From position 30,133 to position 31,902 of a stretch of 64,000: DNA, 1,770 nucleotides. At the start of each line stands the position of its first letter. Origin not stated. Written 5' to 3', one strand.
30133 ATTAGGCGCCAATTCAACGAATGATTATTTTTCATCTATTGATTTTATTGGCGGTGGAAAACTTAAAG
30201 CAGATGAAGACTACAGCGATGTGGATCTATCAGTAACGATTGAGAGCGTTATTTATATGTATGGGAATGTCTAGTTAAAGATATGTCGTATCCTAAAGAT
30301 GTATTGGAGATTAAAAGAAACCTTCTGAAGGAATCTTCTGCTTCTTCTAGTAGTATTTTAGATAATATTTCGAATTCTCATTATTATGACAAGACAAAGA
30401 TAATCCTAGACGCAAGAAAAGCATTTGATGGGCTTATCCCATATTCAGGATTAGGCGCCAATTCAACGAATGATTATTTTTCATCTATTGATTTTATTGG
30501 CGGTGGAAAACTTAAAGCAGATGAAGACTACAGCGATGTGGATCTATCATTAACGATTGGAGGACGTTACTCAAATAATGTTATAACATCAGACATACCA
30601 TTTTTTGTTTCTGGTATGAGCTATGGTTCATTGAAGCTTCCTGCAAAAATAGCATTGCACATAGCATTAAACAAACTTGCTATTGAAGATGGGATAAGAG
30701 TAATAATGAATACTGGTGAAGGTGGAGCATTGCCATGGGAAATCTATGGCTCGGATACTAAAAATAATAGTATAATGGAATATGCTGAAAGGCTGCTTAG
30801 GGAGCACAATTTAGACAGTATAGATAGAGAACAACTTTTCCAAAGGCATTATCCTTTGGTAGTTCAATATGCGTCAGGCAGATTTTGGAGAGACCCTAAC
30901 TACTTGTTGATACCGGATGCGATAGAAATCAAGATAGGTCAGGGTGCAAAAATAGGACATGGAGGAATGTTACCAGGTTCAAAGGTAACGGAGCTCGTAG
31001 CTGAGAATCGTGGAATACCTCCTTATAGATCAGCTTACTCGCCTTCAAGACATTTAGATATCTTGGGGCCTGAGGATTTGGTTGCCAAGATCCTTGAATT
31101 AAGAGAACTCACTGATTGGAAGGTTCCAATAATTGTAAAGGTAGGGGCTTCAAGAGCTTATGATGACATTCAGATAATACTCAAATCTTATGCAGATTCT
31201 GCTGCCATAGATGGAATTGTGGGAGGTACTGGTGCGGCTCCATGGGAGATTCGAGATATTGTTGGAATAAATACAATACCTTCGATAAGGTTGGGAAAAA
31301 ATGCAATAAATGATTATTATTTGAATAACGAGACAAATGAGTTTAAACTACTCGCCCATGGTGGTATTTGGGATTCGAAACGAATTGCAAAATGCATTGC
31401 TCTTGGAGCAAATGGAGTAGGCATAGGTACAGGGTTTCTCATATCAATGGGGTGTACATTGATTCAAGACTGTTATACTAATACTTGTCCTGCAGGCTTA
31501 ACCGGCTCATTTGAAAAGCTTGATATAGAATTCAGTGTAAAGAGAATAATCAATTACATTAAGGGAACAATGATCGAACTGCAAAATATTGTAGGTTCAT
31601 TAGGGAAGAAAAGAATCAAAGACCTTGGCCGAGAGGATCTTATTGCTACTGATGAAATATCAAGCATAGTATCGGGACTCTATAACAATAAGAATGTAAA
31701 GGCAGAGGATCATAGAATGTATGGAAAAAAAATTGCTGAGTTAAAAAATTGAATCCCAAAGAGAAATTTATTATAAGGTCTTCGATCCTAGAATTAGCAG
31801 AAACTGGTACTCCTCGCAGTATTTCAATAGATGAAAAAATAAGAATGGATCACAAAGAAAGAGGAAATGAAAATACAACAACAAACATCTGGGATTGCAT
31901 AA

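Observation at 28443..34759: Complete GS plus split-GOGAT operon in an apparent ammonia-oxidising archaeon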

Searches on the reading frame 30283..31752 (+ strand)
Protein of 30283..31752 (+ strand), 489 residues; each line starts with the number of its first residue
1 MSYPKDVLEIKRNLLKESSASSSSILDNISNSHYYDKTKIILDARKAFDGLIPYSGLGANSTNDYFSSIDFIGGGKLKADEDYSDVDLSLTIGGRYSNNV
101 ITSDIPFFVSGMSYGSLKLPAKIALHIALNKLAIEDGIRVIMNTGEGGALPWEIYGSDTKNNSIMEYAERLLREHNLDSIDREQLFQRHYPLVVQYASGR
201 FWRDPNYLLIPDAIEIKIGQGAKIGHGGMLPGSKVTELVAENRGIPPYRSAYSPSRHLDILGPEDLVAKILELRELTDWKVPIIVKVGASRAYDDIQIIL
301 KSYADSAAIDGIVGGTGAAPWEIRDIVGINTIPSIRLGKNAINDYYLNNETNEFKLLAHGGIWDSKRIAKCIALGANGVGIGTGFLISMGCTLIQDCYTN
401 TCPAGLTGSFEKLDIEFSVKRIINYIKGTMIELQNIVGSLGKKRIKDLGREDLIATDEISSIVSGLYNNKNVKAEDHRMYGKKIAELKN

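Call 3: search_protein_families(library=pfam, proteins=[window:30283-31752:+])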
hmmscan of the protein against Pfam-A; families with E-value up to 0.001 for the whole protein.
window:30283-31752:+ (489 aa): 2 families
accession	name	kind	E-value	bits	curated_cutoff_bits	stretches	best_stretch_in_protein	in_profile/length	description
PF01645.23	Glu_synthase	-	2.9e-80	270.7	20.4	1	104-442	66-368/369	Conserved region in glutamate synthase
PF03060.21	NMO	-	2.9e-06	27.3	28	1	354-391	194-231/331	Nitronate monooxygenase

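Call 4: search_protein_families(library=ncbifam, proteins=[window:30283-31752:+])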
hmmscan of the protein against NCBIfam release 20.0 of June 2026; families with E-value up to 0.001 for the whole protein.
window:30283-31752:+ (489 aa): 5 families
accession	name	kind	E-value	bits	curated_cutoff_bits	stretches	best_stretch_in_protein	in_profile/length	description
NF008730.0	PRK11750.1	equivalog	6.9e-37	126.4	1047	1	193-456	910-1174/1490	glutamate synthase large subunit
TIGR02151.1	IPP_isom_2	equivalog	3e-05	23.1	281.3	0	348-386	254-292/338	type 2 isopentenyl-diphosphate Delta-isomerase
TIGR03151.1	enACPred_II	equivalog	9.4e-05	21.8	453.1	1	356-395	164-203/307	enoyl-[acyl-carrier-protein] reductase FabK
TIGR01304.1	IMP_DH_rel_2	equivalog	0.00023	20.6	342.1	1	272-384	176-285/365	GuaB3 family IMP dehydrogenase-related protein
NF003646.0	PRK05286.1-4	equivalog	0.00069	18.5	457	0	268-399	199-334/341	quinone-dependent dihydroorotate dehydrogenase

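Call 19: search_solved_structures(query=window:30283-31752:+, show_alignments=2, max_evalue=0.001)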
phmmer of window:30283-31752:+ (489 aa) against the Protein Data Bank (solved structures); distinct sequences matched with E-value up to 0.001: 5.
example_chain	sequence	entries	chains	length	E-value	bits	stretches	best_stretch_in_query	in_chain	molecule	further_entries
2vdc_A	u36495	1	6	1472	5.7e-34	121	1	193-454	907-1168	GLUTAMATE SYNTHASE [NADPH] LARGE CHAIN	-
1ea0_A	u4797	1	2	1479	5.7e-34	120.9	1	193-454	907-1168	GLUTAMATE SYNTHASE [NADPH] LARGE CHAIN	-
6s6s_A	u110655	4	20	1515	6e-34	120.9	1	193-454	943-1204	Glutamate synthase [NADPH] large chain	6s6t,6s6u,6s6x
1llw_A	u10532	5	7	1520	6.3e-32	114.2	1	107-455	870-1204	Ferredoxin-dependent glutamate synthase | FERREDOXIN-DEPENDENT GLUTAMATE SYNTHASE 2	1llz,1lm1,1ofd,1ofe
7mfm_G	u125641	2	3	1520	4.9e-29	104.7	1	193-458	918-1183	Glutamate synthase (NADPH) large chain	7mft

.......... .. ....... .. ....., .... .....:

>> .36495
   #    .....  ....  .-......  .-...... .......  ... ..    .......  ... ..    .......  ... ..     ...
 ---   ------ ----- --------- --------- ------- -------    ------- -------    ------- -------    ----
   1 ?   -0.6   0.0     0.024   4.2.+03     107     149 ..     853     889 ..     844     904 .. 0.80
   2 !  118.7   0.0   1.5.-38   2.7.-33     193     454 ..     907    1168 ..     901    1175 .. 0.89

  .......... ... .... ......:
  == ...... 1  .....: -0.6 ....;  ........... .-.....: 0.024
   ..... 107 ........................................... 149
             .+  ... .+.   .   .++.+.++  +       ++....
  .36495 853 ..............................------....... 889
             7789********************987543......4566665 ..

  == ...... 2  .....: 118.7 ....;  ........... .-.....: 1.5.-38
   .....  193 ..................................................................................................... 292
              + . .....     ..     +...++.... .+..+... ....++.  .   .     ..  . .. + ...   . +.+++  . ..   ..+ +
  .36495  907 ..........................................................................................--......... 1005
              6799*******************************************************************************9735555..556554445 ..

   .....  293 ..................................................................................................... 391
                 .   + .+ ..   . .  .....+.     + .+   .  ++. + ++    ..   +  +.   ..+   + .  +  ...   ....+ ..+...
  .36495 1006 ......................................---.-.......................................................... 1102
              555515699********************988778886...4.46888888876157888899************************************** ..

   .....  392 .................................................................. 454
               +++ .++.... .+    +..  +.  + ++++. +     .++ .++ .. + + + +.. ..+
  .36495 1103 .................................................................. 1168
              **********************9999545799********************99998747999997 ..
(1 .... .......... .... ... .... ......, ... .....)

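Call 21: find_homologous_proteins(query=window:30283-31752:+)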
Query window:30283-31752:+ (489 aa): 1858 proteins with E <= 0.001 among 8000 candidates; the best 120 are listed.
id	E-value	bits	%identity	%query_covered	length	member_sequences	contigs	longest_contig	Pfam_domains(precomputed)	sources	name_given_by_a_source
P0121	0.0e+0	1063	96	100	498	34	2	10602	PF03060.22,PF01645.24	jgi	jgi:methylamine---glutamate N-methyltransferase subunit C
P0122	3.3e-277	938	84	100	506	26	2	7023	PF03060.22,PF01645.24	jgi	jgi:glutamate synthase domain-containing protein 2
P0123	2.6e-265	899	87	96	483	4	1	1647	PF03060.22,PF01645.24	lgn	-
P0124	3.3e-265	898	87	96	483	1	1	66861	PF03060.22,PF01645.24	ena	-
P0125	5.4e-265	898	84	98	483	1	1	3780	PF03060.22,PF01645.24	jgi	jgi:methylamine---glutamate N-methyltransferase subunit C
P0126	2.9e-264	895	86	96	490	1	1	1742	PF03060.22,PF01645.24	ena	-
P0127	3.7e-264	895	86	96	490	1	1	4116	PF03060.22,PF01645.24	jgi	jgi:methylamine---glutamate N-methyltransferase subunit C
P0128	4.4e-264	895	86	96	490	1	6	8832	PF03060.22,PF01645.24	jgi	jgi:methylamine---glutamate N-methyltransferase subunit C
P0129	4.4e-264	895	86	96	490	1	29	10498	PF03060.22,PF01645.24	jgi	jgi:methylamine---glutamate N-methyltransferase subunit C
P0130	1.2e-263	893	85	96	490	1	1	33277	PF03060.22,PF01645.24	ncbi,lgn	-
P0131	1.6e-263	893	86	96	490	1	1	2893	PF03060.22,PF01645.24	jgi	jgi:methylamine---glutamate N-methyltransferase subunit C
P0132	1.6e-263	893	86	96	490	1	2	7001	PF03060.22,PF01645.24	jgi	jgi:methylamine---glutamate N-methyltransferase subunit C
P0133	2.2e-263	892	86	96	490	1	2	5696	PF03060.22,PF01645.24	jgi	jgi:methylamine---glutamate N-methyltransferase subunit C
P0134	2.2e-263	892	86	96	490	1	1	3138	PF03060.22,PF01645.24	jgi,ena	jgi:methylamine---glutamate N-methyltransferase subunit C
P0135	2.2e-263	892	86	96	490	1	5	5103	PF03060.22,PF01645.24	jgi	jgi:methylamine---glutamate N-methyltransferase subunit C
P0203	1.6e-187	642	65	89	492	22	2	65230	PF01070.25,PF03060.22,PF01645.24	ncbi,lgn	-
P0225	5.5e-128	446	55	79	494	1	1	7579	PF03060.22,PF01645.24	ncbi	-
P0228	2.3e-100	355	45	84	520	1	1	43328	PF01645.24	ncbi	-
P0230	1.3e-90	323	45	82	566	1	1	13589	PF01645.24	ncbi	-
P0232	5.6e-84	301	42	86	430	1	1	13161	PF01070.25,PF03060.22,PF01645.24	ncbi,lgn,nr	ncbi:FMN-binding glutamate synthase family protein [Candidatus Pacearchaeota archaeon]|nr:FMN-bindin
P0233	1.2e-82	296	41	82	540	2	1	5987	PF01645.24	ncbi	-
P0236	4.6e-80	288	40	85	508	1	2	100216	PF01645.24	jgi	jgi:methylamine---glutamate N-methyltransferase subunit C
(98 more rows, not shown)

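Call 31: search_dna_similar(query=window:30283-31752:+, collection=plasmids, mode=protein, max_rows=30, rows=spread)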
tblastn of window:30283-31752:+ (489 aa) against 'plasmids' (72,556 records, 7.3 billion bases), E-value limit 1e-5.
Records with a match: 475; places in all: 493; records where one place covers at least 80% of the query: 245.
Best place of each record, by identity: <60% 475.
By first word of the organism name: Rhizobium 151; Streptomyces 43; Sinorhizobium 40; Acinetobacter 24; Sphingobium 17; Leisingera 17; Paracoccus 10; Rhodococcus 10; Aminobacter 9; Priestia 9; and 71 more.
By predicted mobility (MOB-suite, as given by PLSDB): non-mobilizable 310; mobilizable 96; conjugative 69.
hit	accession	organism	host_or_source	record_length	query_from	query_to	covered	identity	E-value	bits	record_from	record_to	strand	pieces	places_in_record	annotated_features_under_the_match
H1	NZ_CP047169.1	Ponticoccus alexandrii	surface sea water,shallow sea, symbosis ...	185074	45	455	84%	33.9%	2e-44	174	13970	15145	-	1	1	FMN-binding glutamate synthase family protein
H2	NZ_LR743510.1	Methylobacterium bullatum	-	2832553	45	455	84%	33.3%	4e-40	162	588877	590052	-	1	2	none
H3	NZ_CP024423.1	Paracoccus yeei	Homo sapiens,single cell,skin swab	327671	45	466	86%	32.0%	6e-40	161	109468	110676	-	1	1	FMN-binding glutamate synthase family protein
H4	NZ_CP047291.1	Falsirhodobacter algicola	Grateloupia sp.,single cell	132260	45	466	86%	31.5%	9e-41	164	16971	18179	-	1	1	FMN-binding glutamate synthase family protein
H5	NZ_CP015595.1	Acinetobacter sp. NCu2D-2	Mus musculus,cell culture,tracheal swab ...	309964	35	455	86%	31.4%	2e-34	145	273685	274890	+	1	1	FMN-binding glutamate synthase family protein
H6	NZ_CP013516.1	Rhizobium sp. N1314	Phaseolus vulgaris,Whole ...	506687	45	464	86%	31.4%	5e-40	161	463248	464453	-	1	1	FMN-binding glutamate synthase family protein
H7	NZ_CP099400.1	Rhizobium sp. Pop5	Phaseolus vulgaris,Cell culture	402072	45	464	86%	31.4%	2e-39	159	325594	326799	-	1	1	FMN-binding glutamate synthase family protein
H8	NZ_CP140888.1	Sinorhizobium medicae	Medicago lupulina,whole organism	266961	45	455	84%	31.9%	3e-39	159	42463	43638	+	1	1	FMN-binding glutamate synthase family protein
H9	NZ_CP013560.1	Rhizobium phaseoli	Phaseolus vulgaris,Whole ...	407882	45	464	86%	31.2%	2e-39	160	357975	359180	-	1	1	FMN-binding glutamate synthase family protein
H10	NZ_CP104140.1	Rhizobium sp. WSM1274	Vicia sp.,cell culture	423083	45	455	84%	31.6%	2e-39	159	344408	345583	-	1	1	FMN-binding glutamate synthase family protein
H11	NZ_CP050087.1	Rhizobium leguminosarum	Trifolium pratense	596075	45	455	84%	31.6%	3e-39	159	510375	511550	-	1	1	FMN-binding glutamate synthase family protein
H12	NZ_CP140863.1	Rhizobium leguminosarum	Trifolium pratense,whole organism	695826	45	455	84%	31.6%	3e-39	159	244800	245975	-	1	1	FMN-binding glutamate synthase family protein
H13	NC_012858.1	Rhizobium leguminosarum bv. trifolii WSM1325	-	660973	45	455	84%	31.6%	5e-39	159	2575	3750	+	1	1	FMN-binding glutamate synthase family protein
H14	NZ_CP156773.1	Acinetobacter sp. ANC 7970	cattle,whole organism,cattle feces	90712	35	455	86%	30.7%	7e-35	146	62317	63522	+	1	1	FMN-binding glutamate synthase family protein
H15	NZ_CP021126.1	Rhizobium sp. Kim5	Phaseolus vulgaris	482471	45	455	84%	31.2%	8e-40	161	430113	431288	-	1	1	FMN-binding glutamate synthase family protein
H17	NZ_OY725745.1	Monoglobus pectinilyticus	-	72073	89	464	77%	30.0%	3e-37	153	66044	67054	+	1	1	glutamate synthase-related protein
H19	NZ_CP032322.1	Azospirillum argentinense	soil sample,Agricultural field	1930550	107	454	71%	31.4%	9e-32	137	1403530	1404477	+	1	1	record has no annotation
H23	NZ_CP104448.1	Acinetobacter baumannii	Homo sapiens,sputum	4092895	107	454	71%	30.2%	2e-25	118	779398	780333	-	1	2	none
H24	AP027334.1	Sphingobium sp. TomTYG71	-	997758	107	452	71%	30.1%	5e-29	129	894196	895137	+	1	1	glutamate synthase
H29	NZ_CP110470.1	Rhodococcus opacus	cell culture,Soil contaminated by oil ...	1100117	192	448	53%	31.9%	4e-22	107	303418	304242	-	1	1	record has no annotation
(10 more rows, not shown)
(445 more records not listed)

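Call 32: get_annotated_region(hit=H3, flank=9000)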
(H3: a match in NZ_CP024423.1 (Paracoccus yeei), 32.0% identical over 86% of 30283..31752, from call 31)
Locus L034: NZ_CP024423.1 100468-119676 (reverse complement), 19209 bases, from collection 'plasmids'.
description: Paracoccus yeei strain TT13 plasmid pTT13-1, complete sequence
organism: Paracoccus yeei (NCBI taxid 147645)
taxonomy: Bacteria; Pseudomonadota; Alphaproteobacteria; Rhodobacterales; Paracoccaceae; Paracoccus; Paracoccus yeei
host: -; source: Homo sapiens,single cell,skin swab; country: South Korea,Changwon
typing (MOB-suite, as given by PLSDB): non-mobilizable; replicon rep_cluster_229
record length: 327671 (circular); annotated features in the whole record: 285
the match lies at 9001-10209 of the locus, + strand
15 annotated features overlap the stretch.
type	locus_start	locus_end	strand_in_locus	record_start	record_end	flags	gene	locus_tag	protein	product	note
CDS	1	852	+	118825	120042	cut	-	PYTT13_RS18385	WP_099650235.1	FAD-binding oxidoreductase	-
CDS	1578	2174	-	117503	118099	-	-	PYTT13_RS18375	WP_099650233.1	Isoquinoline 1-oxidoreductase subunit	-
CDS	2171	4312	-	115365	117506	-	-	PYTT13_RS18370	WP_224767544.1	molybdopterin cofactor-binding domain-containing protein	-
CDS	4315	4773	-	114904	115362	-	-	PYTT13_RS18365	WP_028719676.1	(2Fe-2S)-binding protein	-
CDS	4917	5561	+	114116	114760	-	-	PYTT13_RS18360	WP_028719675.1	XRE family transcriptional regulator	GO:0006355 - regulation of DNA-templated transcription [Evidence IEA]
CDS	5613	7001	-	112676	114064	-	-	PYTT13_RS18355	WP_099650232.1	ammonium transporter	GO:0072488 - ammonium transmembrane transport [Evidence IEA]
CDS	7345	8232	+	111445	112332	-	-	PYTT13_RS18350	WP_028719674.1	glutamine amidotransferase family protein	-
CDS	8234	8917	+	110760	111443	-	-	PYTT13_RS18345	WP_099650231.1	GXGXG domain-containing protein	-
CDS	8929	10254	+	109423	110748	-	-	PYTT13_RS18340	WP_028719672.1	FMN-binding glutamate synthase family protein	GO:0006537 - glutamate biosynthetic process [Evidence IEA]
CDS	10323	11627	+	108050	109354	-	glnT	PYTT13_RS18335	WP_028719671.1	type III glutamate--ammonia ligase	GO:0006542 - glutamine biosynthetic process [Evidence IEA]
CDS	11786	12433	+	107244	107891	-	-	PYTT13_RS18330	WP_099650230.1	FCD domain-containing protein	-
CDS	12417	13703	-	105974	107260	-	-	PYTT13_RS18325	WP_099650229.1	ABC transporter substrate-binding protein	-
CDS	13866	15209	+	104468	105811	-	-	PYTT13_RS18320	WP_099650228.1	NAD(P)/FAD-dependent oxidoreductase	-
CDS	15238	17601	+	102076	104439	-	-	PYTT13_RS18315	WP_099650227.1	aminomethyltransferase family protein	-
CDS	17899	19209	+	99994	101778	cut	-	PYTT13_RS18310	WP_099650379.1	APC family permease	-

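Call 33: get_annotated_region(hit=H13, flank=9000)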
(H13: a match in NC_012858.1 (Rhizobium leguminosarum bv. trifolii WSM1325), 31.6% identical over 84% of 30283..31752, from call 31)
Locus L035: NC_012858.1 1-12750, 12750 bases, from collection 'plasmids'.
description: Rhizobium leguminosarum bv. trifolii WSM1325 plasmid pR132502, complete sequence
organism: Rhizobium leguminosarum bv. trifolii WSM1325 (NCBI taxid 395491)
taxonomy: Bacteria; Pseudomonadota; Alphaproteobacteria; Hyphomicrobiales; Rhizobiaceae; Rhizobium; Rhizobium leguminosarum; Rhizobium leguminosarum bv. trifolii WSM1325
host: -; source: -; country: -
typing (MOB-suite, as given by PLSDB): mobilizable; relaxase MOBQ
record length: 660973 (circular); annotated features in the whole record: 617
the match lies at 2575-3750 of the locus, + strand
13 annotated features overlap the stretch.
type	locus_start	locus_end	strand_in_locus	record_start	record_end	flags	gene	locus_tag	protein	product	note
CDS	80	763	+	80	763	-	-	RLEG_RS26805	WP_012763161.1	helix-turn-helix domain-containing protein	-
CDS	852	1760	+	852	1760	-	-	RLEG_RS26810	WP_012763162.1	glutamine amidotransferase family protein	-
CDS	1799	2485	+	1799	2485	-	-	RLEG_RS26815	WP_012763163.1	GXGXG domain-containing protein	-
CDS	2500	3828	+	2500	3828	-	-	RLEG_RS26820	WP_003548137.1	FMN-binding glutamate synthase family protein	-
CDS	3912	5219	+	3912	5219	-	glnT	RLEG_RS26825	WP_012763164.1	type III glutamate--ammonia ligase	GO:0006542 - glutamine biosynthetic process [Evidence IEA]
CDS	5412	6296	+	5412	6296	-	purU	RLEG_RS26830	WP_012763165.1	formyltetrahydrofolate deformylase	GO:0009152 - purine ribonucleotide biosynthetic process [Evidence IEA]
CDS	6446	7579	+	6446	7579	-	-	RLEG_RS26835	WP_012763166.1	aminomethyltransferase family protein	-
CDS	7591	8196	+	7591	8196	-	-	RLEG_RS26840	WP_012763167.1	dimethylamine monooxygenase subunit DmmA family protein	-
CDS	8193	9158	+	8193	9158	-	-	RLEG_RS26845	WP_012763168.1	PDR/VanB family oxidoreductase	-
CDS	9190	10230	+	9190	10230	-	-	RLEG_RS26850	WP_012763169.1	DUF3445 domain-containing protein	-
CDS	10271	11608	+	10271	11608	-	-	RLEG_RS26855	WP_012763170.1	NAD(P)/FAD-dependent oxidoreductase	-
CDS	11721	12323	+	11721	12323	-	-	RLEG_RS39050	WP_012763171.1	PAS domain-containing protein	-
CDS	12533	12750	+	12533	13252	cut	minC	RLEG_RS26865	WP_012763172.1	septum site-determining protein MinC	GO:0000918 - division septum site selection [Evidence IEA]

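Call 42: find_encoding_contigs(protein=P0228, flank=8000, max_places=2)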
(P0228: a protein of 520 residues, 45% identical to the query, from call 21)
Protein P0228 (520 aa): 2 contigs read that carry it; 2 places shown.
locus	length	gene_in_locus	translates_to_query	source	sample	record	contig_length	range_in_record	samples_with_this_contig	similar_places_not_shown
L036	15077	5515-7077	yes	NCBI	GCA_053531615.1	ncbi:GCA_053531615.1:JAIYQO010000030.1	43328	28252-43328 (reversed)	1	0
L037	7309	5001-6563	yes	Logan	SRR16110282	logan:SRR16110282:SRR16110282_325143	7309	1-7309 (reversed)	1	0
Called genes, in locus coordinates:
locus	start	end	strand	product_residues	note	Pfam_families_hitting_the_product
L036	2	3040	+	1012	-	?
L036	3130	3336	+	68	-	-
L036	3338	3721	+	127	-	PF01850:PIN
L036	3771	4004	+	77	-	-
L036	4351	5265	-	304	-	PF01063:Aminotran_4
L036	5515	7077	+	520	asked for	PF01645:Glu_synthase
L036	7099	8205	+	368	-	-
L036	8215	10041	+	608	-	PF13522:GATase_6, PF13537:GATase_7, PF01493:GXGXG (weak)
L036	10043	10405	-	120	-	PF01042:Ribonuc_L-PSP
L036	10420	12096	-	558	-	PF00920:ILVD_EDD_N, PF24877:ILV_EDD_C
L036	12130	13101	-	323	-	PF00389:2-Hacid_dh, PF02826:2-Hacid_dh_C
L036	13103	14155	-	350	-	PF07991:KARI_N, PF01450:KARI_C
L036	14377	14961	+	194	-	PF22148:Fervidolysin_NPro-like (faint)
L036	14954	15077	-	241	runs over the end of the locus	PF13175:AAA_15 (faint), PF00005:ABC_tran, PF13304:AAA_21 (weak)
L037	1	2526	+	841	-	?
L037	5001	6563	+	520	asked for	PF01645:Glu_synthase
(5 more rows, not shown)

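Call 43: find_encoding_contigs(protein=P0236, flank=8000, max_places=2)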
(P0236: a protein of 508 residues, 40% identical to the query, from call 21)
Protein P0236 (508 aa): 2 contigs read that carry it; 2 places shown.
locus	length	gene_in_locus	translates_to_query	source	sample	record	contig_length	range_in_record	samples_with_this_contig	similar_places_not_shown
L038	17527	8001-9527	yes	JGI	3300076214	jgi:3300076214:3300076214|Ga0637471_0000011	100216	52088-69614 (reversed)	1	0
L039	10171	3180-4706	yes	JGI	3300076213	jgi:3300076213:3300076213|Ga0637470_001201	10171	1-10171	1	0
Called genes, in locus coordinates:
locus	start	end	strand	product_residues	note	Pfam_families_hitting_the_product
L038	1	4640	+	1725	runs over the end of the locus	PF00082:Peptidase_S8, PF17963:Big_9 (faint), PF05345:He_PIG (faint)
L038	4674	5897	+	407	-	PF01757:Acyl_transf_3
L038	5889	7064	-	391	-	PF00009:GTP_EFTU, PF03193:RsgA_GTPase (faint), PF03144:GTP_EFTU_D2 (weak), PF09173:eIF2_C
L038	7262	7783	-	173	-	PF01092:Ribosomal_S6e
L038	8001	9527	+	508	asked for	PF01645:Glu_synthase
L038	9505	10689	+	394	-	-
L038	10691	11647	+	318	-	PF13522:GATase_6, PF13537:GATase_7 (weak)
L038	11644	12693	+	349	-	-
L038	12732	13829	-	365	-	-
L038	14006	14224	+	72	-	-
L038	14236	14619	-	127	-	PF01850:PIN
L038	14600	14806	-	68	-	PF24434:DUF7557 (weak)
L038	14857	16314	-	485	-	PF00587:tRNA-synt_2b, PF03129:HGTP_anticodon, PF09180:ProRS-C_1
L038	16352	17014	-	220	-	PF24034:DUF7343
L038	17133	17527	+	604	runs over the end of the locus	-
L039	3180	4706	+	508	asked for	PF01645:Glu_synthase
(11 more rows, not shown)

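Call 59: get_annotated_region(hit=H24, flank=4000)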
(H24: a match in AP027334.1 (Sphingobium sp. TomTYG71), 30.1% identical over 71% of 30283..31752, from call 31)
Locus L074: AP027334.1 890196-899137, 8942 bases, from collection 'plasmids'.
description: Sphingobium sp. TomTYG71 plasmid pTomTYG71a DNA, complete genome
organism: Sphingobium sp. TomTYG71 (NCBI taxid 3028889)
taxonomy: Bacteria; Pseudomonadota; Alphaproteobacteria; Sphingomonadales; Sphingomonadaceae; Sphingobium; Sphingobium sp. TomTYG71
host: -; source: -; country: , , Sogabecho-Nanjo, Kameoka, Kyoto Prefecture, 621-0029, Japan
typing (MOB-suite, as given by PLSDB): non-mobilizable
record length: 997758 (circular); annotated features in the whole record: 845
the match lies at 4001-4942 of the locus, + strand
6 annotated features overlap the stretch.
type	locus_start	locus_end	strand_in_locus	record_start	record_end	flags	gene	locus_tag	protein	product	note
CDS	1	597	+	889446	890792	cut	-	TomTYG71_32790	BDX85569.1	hypothetical protein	-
CDS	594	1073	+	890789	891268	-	-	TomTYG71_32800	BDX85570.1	hypothetical protein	-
CDS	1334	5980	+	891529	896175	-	-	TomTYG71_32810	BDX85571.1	glutamate synthase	-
CDS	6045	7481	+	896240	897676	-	-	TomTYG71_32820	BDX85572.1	glutamate synthase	-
CDS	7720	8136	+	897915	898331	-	-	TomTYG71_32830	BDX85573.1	hypothetical protein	-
CDS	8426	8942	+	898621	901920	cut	-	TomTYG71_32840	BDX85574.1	glycosyl transferase family 2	-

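Call 60: get_annotated_region(hit=H17, flank=4000)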
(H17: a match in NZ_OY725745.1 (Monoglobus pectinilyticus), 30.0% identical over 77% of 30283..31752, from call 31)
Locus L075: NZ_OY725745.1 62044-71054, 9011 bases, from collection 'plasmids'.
description: Monoglobus pectinilyticus strain Ruminococcaceae species TSDC17.2-1.2 plasmid 21, complete sequence
organism: Monoglobus pectinilyticus (NCBI taxid 1981510)
taxonomy: Bacteria; Bacillota; Clostridia; Monoglobales; Monoglobaceae; Monoglobus; Monoglobus pectinilyticus
host: -; source: -; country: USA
typing (MOB-suite, as given by PLSDB): non-mobilizable
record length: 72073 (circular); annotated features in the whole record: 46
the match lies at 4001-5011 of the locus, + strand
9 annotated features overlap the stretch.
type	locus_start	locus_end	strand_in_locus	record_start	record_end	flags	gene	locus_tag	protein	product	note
CDS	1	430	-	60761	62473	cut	recJ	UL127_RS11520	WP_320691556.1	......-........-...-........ exonuclease RecJ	GO:0006310 - DNA recombination [Evidence IEA]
CDS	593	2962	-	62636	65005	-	-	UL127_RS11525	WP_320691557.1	endonuclease MutS2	GO:0006298 - mismatch repair [Evidence IEA]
CDS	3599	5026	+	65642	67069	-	-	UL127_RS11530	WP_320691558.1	glutamate synthase-related protein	GO:0006537 - glutamate biosynthetic process [Evidence IEA]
CDS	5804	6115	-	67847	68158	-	-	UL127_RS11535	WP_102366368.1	helix-turn-helix transcriptional regulator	-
CDS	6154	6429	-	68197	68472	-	-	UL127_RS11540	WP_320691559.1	helix-turn-helix transcriptional regulator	-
CDS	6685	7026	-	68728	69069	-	-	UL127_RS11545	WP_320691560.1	helix-turn-helix transcriptional regulator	-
CDS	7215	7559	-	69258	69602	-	-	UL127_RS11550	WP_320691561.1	helix-turn-helix transcriptional regulator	-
CDS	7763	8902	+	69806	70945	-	-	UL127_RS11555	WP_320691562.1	MBL fold metallo-hydrolase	-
CDS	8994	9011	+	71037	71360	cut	-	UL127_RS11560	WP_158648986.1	hypothetical protein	-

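Call 63: get_annotated_region(hit=H19, flank=4500)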
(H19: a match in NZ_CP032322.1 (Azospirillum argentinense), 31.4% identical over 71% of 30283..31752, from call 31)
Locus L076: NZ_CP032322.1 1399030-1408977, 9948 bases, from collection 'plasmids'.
description: Azospirillum argentinense strain MTCC4035 plasmid p1, complete sequence
organism: Azospirillum argentinense (NCBI taxid 2970906)
taxonomy: Bacteria; Pseudomonadota; Alphaproteobacteria; Rhodospirillales; Azospirillaceae; Azospirillum; Azospirillum argentinense
host: -; source: soil sample,Agricultural field; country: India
typing (MOB-suite, as given by PLSDB): non-mobilizable; replicon rep_cluster_622
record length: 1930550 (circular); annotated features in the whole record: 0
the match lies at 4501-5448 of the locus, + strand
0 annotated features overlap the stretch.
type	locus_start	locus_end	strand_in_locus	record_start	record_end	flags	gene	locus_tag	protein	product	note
